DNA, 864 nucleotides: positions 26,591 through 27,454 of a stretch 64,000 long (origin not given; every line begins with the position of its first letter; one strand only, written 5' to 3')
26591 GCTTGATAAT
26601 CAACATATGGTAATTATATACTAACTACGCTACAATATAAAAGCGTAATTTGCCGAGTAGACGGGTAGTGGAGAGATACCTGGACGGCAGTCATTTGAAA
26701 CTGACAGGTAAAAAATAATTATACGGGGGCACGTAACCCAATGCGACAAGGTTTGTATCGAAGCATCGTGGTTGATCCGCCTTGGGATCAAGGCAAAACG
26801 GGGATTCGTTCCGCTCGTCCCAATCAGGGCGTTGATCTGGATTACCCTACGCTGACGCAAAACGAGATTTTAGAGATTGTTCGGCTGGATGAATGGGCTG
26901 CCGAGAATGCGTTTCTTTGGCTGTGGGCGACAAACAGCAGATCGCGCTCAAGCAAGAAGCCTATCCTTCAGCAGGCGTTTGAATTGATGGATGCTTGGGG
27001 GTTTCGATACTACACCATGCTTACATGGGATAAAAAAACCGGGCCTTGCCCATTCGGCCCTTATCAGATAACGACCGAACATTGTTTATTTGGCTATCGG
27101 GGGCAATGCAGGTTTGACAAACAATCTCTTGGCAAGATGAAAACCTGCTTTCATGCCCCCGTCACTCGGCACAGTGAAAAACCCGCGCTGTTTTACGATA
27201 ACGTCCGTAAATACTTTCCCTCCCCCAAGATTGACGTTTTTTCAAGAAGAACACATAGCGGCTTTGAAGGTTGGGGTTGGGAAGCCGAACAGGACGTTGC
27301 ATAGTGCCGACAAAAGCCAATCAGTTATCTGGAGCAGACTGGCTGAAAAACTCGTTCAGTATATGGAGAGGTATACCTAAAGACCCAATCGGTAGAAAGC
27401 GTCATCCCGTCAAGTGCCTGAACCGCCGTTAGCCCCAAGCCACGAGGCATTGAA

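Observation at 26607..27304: MT-A70 (DPPW) adenine methyltransferase divergently paired with the Cas13a-like gene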

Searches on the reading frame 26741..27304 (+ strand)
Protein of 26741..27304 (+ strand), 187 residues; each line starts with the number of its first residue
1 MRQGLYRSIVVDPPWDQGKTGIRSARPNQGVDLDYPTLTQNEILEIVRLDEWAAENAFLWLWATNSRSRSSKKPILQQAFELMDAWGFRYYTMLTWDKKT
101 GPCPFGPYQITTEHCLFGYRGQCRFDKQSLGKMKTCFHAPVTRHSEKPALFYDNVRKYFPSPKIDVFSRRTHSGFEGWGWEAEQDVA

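Call 3: search_protein_families(library=pfam, proteins=[window:26741-27304:+], max_evalue=0.01)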
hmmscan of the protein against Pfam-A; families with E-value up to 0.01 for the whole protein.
window:26741-27304:+ (187 aa): 1 family
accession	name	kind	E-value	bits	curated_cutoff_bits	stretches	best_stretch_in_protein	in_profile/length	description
PF05063.20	MT-A70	-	3e-19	70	23.9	1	6-180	1-171/172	MT-A70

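Call 4: search_protein_families(library=ncbifam, proteins=[window:26741-27304:+], max_evalue=0.01)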
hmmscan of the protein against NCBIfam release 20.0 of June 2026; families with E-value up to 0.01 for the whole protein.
window:26741-27304:+ (187 aa): 0 families

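Call 8: find_homologous_proteins(query=window:26741-27304:+, max_evalue=0.001)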
Query window:26741-27304:+ (187 aa): 496 proteins with E <= 0.001 among 518 candidates; the best 120 are listed.
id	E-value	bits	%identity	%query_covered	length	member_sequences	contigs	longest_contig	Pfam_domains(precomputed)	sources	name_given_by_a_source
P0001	4.4e-127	439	97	100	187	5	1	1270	PF05063.21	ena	-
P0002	2.4e-107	375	82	100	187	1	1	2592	PF05063.21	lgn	-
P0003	4.2e-99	348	74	100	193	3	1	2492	PF05063.21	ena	-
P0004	9.8e-99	347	77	99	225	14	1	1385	PF05063.21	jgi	-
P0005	6.7e-98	344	77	99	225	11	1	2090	PF05063.21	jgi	-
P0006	1.4e-97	343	77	96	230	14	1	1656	PF05063.21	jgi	-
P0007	1.6e-97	343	77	98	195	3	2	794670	PF05063.21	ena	-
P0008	2.9e-97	342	75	99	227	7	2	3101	PF05063.21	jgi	-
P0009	5.3e-96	338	73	98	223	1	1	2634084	PF05063.21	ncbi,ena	-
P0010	8.0e-96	337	74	98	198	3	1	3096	PF05063.21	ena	-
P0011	9.1e-96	337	74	98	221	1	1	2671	PF05063.21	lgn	-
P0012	1.9e-95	336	74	99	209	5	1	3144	PF05063.21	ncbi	-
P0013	6.4e-95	334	72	98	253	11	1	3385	PF05063.21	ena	-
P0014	1.6e-94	333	73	98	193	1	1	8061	PF05063.21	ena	-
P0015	2.5e-94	332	73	98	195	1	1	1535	PF05063.21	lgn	-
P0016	3.8e-94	332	73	98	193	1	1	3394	PF05063.21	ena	-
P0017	7.1e-94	331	72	98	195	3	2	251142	PF05063.21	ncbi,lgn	-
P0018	3.2e-93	329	75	96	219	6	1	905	PF05063.21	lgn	-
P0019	5.2e-93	328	76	94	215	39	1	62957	PF05063.21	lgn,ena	-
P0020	3.8e-92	325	74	98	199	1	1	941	PF05063.21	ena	-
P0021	3.6e-91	322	74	97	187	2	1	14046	PF05063.21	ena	-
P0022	3.8e-91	322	71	97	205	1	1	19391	PF05063.21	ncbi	-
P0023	1.3e-90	320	70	99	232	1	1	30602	PF05063.21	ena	-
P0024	2.0e-90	320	74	96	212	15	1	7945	PF05063.21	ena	-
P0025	5.2e-90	318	74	96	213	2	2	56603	PF05063.21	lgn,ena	-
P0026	1.1e-89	317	72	97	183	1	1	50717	PF05063.21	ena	-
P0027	1.5e-89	317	72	97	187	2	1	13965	PF05063.21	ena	-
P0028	1.6e-89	317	74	95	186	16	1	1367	PF05063.21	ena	-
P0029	2.0e-89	316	72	97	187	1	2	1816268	PF05063.21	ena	-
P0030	2.4e-89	316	73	97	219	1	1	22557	PF05063.21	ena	-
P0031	5.8e-89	315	73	97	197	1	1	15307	PF05063.21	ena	-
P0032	6.1e-89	315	71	95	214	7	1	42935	PF05063.21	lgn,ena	-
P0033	1.3e-88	314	72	96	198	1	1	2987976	PF05063.21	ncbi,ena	-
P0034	2.9e-88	313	72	98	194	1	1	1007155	PF05063.21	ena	-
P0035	3.0e-88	312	72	95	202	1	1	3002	PF05063.21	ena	-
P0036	4.5e-88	312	69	99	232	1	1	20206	PF05063.21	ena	-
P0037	8.3e-88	311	70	99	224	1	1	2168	PF05063.21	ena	-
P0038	1.3e-87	310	70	96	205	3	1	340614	PF05063.21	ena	-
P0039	1.6e-87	310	72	95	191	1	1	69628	PF05063.21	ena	-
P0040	1.7e-87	310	69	97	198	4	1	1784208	PF05063.21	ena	-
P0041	1.9e-87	310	73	96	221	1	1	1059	PF05063.21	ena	-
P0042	4.2e-87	309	71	95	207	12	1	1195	PF05063.21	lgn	-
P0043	1.4e-86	307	71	96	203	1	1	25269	PF05063.21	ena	-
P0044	1.9e-86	307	69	96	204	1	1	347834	PF05063.21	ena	-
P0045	2.4e-86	306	71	95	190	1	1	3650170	PF05063.21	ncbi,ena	-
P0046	2.6e-86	306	70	97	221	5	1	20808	PF05063.21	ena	-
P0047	2.6e-86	306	67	100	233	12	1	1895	PF05063.21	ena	-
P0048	3.0e-86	306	69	97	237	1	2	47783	PF05063.21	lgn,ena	-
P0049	3.1e-86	306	70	96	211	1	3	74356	PF05063.21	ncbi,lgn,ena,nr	ncbi:MAG: hypothetical protein F4090_02570 [Nitrospira sp. SB0672_bin_25]|nr:hypothetical protein [N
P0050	5.2e-86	305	70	97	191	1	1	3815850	PF05063.21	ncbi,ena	-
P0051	5.7e-86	305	70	96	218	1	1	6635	PF05063.21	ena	-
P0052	6.6e-86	305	71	95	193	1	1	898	PF05063.21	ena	-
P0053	7.0e-86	305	67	98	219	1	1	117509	PF05063.21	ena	-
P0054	9.6e-86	304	68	96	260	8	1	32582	PF05063.21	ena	-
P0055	1.8e-85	303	70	95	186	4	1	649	PF05063.21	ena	-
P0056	2.3e-85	303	68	97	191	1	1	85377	PF05063.21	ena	-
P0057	2.6e-85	303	69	95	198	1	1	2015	PF05063.21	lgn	-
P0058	2.7e-85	303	69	96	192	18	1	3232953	PF05063.21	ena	-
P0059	4.1e-85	302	68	96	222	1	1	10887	PF05063.21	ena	-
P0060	4.3e-85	302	69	96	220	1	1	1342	PF05063.21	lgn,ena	-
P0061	5.0e-85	302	69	97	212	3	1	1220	PF05063.21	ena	-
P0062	6.1e-85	302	66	97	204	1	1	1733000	PF05063.21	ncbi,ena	-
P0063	6.9e-85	302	70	95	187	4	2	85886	PF05063.21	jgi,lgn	-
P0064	7.0e-85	301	68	96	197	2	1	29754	PF05063.21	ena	-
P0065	7.5e-85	301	70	94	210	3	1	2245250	PF05063.21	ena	-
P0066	1.1e-84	301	69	97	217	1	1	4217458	PF05063.21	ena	-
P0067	1.6e-84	300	68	97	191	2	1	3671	PF05063.21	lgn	-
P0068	1.7e-84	300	67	98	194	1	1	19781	PF05063.21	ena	-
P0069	1.7e-84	300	67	96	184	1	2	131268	PF05063.21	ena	-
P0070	1.8e-84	300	66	97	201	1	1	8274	PF05063.21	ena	-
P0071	2.5e-84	300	67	99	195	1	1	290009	PF05063.21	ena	-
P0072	2.6e-84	300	69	97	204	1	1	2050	PF05063.21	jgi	-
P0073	2.7e-84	300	66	96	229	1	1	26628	PF05063.21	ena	-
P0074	3.2e-84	299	67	96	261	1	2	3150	PF05063.21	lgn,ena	-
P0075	4.0e-84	299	69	95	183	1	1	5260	PF05063.21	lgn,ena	-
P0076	4.1e-84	299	64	98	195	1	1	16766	PF05063.21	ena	-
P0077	4.4e-84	299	67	98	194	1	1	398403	PF05063.21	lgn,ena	-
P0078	5.0e-84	299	70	96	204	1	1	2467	PF05063.21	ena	-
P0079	5.4e-84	299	71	95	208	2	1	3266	PF05063.21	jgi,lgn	-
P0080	6.4e-84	298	67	98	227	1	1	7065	PF05063.21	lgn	-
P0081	7.1e-84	298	68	97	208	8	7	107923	PF05063.21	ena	-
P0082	7.5e-84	298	67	98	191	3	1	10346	PF05063.21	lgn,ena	-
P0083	1.0e-83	298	68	96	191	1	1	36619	PF05063.21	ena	-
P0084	1.1e-83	298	69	96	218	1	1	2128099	PF05063.21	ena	-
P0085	1.2e-83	297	67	97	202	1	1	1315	PF05063.21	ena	-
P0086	2.0e-83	297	69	95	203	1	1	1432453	PF05063.21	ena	-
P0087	2.1e-83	297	69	95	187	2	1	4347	PF05063.21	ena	-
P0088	2.4e-83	297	66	97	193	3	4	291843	PF05063.21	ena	-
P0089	2.6e-83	296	68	95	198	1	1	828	PF05063.21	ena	-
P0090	2.6e-83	296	67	97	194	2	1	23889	PF05063.21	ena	-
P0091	2.7e-83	296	69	96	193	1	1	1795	PF05063.21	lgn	-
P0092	2.8e-83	296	67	98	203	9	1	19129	PF05063.21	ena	-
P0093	3.9e-83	296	68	98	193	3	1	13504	PF05063.21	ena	-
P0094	4.2e-83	296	66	97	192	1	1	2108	PF05063.21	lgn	-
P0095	7.4e-83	295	69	95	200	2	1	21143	PF05063.21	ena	-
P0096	7.5e-83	295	67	96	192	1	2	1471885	PF05063.21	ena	-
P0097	1.1e-82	294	68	97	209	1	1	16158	PF05063.21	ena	-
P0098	1.5e-82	294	66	94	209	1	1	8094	PF05063.21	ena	-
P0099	1.7e-82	294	69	97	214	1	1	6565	PF05063.21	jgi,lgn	-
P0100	3.8e-82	293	70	96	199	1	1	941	PF05063.21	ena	-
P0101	4.0e-82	292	64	98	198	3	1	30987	PF05063.21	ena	-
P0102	4.1e-82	292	65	99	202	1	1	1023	PF05063.21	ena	-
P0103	6.2e-82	292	67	98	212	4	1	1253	PF05063.21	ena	-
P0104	6.9e-82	292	66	97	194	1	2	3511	PF05063.21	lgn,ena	-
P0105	7.4e-82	292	67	96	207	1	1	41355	PF05063.21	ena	-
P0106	1.4e-81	291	66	96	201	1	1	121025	PF05063.21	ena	-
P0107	1.5e-81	291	66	97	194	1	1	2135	PF05063.21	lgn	-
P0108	2.2e-81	290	66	97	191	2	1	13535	PF05063.21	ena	-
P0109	2.4e-81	290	66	98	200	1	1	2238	PF05063.21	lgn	-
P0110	6.0e-81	289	67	98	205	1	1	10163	PF05063.21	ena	-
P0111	9.4e-81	288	66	98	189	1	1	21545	PF05063.21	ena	-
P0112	1.4e-80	287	68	93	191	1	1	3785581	PF05063.21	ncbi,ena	-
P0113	1.9e-80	287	65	97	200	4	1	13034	PF05063.21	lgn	-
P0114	2.2e-80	287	64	96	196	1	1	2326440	PF05063.21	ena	-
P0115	3.1e-80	286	64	99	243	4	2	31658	PF05063.21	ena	-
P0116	4.1e-80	286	68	96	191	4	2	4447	PF05063.21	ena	-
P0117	4.2e-80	286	66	98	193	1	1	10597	PF05063.21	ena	-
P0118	1.0e-79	285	67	95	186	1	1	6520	PF05063.21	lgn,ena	-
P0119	1.0e-79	285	64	97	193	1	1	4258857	PF05063.21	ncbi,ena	-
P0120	2.2e-79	284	63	98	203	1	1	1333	PF05063.21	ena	-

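Call 9: find_encoding_contigs(protein=window:26741-27304:+, flank=10000, max_places=6)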
Protein window:26741-27304:+ (187 aa): no gene with exactly this product is on record in the collection.

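Call 10: find_encoding_contigs(protein=P0007, flank=8000, max_places=4)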
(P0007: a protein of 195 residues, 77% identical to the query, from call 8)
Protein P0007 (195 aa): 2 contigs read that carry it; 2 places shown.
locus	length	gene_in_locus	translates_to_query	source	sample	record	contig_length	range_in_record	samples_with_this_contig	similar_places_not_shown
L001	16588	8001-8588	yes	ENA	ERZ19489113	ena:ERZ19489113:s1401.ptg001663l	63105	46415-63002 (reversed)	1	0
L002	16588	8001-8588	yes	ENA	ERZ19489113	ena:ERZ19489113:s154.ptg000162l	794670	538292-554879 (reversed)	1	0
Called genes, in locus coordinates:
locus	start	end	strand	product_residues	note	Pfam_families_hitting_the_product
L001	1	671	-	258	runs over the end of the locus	?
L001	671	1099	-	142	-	PF00011:HSP20, PF17886:ArsA_HSP20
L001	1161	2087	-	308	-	PF05704:Caps_synth, PF04488:Gly_transf_sug (weak)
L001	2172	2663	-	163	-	PF00710:Asparaginase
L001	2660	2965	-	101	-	-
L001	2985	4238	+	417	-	PF13187:Fer4_9 (faint), PF14697:Fer4_21 (faint), PF00037:Fer4 (faint), PF12838:Fer4_7, PF13183:Fer4_8, PF13484:Fer4_16 (weak), PF13534:Fer4_17, PF02754:CCG, +2 more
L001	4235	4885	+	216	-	PF03232:COQ7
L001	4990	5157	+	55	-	-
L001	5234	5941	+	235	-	-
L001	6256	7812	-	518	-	PF03023:MurJ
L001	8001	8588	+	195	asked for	PF05063:MT-A70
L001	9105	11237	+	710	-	-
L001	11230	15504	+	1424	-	PF00270:DEAD, PF00271:Helicase_C, PF09369:MZB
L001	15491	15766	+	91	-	-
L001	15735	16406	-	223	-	-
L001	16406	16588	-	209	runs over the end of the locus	PF01555:N6_N4_Mtase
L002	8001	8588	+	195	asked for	PF05063:MT-A70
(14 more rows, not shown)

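Call 11: find_encoding_contigs(protein=P0009, flank=8000, max_places=4)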
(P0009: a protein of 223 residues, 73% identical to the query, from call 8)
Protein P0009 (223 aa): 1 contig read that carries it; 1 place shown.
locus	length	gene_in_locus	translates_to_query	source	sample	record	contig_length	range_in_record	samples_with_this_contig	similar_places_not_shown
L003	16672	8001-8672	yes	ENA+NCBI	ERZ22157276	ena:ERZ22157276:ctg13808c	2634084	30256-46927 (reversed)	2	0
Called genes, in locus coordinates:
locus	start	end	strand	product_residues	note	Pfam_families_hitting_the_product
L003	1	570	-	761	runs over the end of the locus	-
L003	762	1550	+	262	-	PF01113:DapB_N (faint), PF03447:NAD_binding_3, PF01958:Asp_DH_C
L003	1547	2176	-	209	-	PF05057:DUF676 (faint), PF12697:Abhydrolase_6 (weak)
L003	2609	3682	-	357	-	PF02445:NadA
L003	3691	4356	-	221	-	PF00293:NUDIX, PF19368:WHD_AraR, PF21906:WHD_NrtR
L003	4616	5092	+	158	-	PF06271:RDD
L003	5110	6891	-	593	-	PF01336:tRNA_anti-codon, PF00152:tRNA-synt_2, PF02938:GAD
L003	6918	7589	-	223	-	PF04367:DUF502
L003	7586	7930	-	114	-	PF09723:Zn_ribbon_8 (weak)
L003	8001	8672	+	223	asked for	PF05063:MT-A70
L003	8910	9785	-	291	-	PF02517:Rce1-like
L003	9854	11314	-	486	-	PF01435:Peptidase_M48, PF13428:TPR_14 (faint), PF23914:TPR_CcmH_CycH (weak), PF13432:TPR_16 (weak), PF14559:TPR_19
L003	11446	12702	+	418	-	PF00365:PFK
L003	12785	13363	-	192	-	PF13505:OMP_b-brl, PF01389:OmpA_membrane (weak)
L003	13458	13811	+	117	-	PF12844:HTH_19 (faint), PF13560:HTH_31, PF01381:HTH_3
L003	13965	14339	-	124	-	-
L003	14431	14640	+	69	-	-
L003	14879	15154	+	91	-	-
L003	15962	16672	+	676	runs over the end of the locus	PF03030:H_PPase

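Call 18: search_solved_structures(query=window:26741-27304:+, max_evalue=1, show_alignments=2)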
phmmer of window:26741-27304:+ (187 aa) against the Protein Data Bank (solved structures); distinct sequences matched with E-value up to 1: 23.
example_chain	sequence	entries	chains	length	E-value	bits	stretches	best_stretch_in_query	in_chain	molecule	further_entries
7f4r_A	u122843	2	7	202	1.1e-09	41.1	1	6-172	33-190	MT-a70 family protein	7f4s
7f4l_C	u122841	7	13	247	2.1e-09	40.3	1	6-172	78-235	MT-a70 family protein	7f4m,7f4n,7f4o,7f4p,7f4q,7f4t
7yi8_B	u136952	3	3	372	5.1e-09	39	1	6-172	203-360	MT-a70 family protein | mRNA m(6)A methyltransferase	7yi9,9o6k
8xyl_A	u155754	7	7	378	5.3e-09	39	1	6-172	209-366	MT-a70 family protein | mRNA m(6)A methyltransferase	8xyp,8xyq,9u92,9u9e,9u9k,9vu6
8xyx_A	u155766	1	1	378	6.2e-08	35.5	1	6-172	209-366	MT-a70 family protein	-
7cv6_B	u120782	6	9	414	4.3e-05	26.2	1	6-181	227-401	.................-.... protein 2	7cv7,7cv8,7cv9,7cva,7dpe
9g4u_B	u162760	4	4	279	0.038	16.6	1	34-124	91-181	N6-adenosine-methyltransferase non-catalytic subunit | N(6)-adenosine-methyltransferase non-catalytic subunit METTL14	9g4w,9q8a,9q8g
9q89_B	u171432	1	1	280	0.038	16.6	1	34-124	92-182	N(6)-adenosine-methyltransferase non-catalytic subunit METTL14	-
7rx6_B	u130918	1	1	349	0.039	16.6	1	35-124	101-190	N6-adenosine-methyltransferase non-catalytic subunit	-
5l6d_B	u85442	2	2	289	0.041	16.5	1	34-124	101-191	N6-adenosine-methyltransferase subunit METTL14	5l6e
8pw8_B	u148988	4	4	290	0.041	16.5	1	34-124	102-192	N6-adenosine-methyltransferase non-catalytic subunit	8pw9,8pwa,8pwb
7acd_B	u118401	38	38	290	0.041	16.5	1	34-124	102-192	N6-adenosine-methyltransferase non-catalytic subunit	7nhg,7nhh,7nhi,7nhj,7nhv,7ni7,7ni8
9g4s_B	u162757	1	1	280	0.041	16.5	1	34-124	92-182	N6-adenosine-methyltransferase non-catalytic subunit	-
7o2i_B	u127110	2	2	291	0.041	16.5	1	34-124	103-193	N6-adenosine-methyltransferase non-catalytic subunit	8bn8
9ih5_B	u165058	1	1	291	0.041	16.5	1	34-124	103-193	N(6)-adenosine-methyltransferase non-catalytic subunit METTL14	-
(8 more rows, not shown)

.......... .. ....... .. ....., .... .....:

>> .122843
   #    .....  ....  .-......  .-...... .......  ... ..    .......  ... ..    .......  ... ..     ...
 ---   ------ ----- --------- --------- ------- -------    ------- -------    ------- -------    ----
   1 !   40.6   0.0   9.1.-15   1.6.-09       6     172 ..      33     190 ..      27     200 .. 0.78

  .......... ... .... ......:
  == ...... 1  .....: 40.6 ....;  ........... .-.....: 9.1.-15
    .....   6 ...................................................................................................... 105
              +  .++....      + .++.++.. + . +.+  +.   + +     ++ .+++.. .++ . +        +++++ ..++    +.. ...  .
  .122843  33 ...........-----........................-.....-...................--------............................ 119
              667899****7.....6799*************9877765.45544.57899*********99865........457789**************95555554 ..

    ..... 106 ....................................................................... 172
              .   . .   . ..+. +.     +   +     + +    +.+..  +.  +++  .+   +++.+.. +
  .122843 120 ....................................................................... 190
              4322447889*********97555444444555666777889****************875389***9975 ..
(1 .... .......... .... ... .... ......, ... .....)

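Call 19: search_protein_families(library=phrogs, proteins=[window:26741-27304:+], max_evalue=0.001)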
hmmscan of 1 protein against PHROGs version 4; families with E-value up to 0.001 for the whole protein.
window:26741-27304:+ (187 aa): 4 families
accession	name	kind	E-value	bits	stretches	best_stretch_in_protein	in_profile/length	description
phrog_359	-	other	6.7e-35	122.1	1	4-184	120-296/329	DNA methyltransferase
phrog_21315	-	unknown function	5.2e-24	86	1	6-184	240-409/415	-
phrog_10837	-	unknown function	1.8e-17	64.6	1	77-185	9-125/139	-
phrog_15877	-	other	1.6e-06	29.4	1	6-99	5-88/152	DNA methyltransferase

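Call 20: search_protein_families(library=padloc, proteins=[window:26741-27304:+], max_evalue=0.001)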
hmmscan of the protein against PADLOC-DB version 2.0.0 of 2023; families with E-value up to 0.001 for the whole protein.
window:26741-27304:+ (187 aa): 2 families
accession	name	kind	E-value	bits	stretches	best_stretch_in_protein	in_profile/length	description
PDLC03262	MTase_II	-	4.7e-32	109.3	1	3-184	7-182/204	Type II methyltransferase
PDLC03221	MTase_II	-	2.1e-17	61.4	1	4-186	19-196/272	Type II methyltransferase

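Call 21: list_cluster_members(proteins=[window:26741-27304:+, P0121, P0001, P0009, P0017, P0033, P0045, P0050])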
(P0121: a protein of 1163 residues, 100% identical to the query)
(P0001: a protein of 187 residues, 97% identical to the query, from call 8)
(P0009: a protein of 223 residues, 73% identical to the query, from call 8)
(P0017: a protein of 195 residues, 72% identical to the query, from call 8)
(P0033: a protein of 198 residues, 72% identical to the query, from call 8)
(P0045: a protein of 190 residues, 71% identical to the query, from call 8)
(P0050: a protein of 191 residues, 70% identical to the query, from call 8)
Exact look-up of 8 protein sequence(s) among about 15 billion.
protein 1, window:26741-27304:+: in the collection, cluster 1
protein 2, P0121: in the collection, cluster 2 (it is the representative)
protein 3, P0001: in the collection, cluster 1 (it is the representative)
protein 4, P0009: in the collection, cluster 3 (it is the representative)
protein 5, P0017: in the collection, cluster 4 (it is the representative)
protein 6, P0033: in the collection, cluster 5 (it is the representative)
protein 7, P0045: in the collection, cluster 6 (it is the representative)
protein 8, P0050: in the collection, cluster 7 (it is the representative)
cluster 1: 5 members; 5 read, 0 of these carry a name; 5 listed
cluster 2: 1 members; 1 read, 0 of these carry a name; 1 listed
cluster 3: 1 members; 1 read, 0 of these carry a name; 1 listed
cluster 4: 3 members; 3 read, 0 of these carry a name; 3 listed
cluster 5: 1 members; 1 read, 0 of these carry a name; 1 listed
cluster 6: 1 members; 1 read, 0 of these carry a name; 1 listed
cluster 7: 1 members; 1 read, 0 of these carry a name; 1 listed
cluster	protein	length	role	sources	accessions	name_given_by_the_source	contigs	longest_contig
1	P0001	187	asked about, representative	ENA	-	-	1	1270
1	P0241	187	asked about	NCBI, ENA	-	-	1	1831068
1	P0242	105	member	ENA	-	-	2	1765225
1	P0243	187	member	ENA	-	-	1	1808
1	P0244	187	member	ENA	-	-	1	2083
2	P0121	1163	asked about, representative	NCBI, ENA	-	-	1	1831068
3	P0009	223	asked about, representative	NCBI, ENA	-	-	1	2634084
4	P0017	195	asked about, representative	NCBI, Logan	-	-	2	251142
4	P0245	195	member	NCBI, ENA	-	-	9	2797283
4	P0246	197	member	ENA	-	-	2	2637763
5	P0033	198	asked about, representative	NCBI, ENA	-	-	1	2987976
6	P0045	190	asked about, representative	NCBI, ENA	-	-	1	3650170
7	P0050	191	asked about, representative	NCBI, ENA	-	-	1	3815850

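Call 23: find_encoding_contigs(protein=P0242, flank=10000, max_places=3)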
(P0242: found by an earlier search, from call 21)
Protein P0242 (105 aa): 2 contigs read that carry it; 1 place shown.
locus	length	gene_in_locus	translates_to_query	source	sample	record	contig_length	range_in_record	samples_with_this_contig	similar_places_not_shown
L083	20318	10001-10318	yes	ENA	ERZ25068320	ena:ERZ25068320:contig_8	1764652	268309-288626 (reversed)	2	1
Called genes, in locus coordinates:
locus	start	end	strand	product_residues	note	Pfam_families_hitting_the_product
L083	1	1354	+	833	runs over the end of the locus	PF07715:Plug (faint), PF00593:TonB_dep_Rec_b-barrel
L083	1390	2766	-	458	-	-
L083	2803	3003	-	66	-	-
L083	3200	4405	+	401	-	-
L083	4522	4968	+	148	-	PF04519:Bactofilin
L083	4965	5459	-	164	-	PF06271:RDD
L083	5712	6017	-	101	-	-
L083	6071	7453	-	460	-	PF28192:Cas13a_endoribonuclease, PF28350:Cas13a_C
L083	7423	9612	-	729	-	PF28192:Cas13a_endoribonuclease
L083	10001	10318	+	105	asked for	PF05063:MT-A70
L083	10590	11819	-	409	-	PF07670:Gate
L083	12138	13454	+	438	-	PF13175:AAA_15, PF13476:AAA_23 (weak), PF13304:AAA_21 (weak)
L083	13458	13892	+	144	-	-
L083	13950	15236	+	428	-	-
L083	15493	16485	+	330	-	PF09084:NMT1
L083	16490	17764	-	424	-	PF01053:Cys_Met_Meta_PP, PF00155:Aminotran_1_2, PF01041:DegT_DnrJ_EryC1, PF00266:Aminotran_5 (weak)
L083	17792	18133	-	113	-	-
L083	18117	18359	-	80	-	PF01722:BolA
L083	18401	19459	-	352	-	PF01612:DNA_pol_A_exo1, PF00570:HRDC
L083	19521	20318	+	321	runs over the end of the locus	PF04187:Cofac_haem_bdg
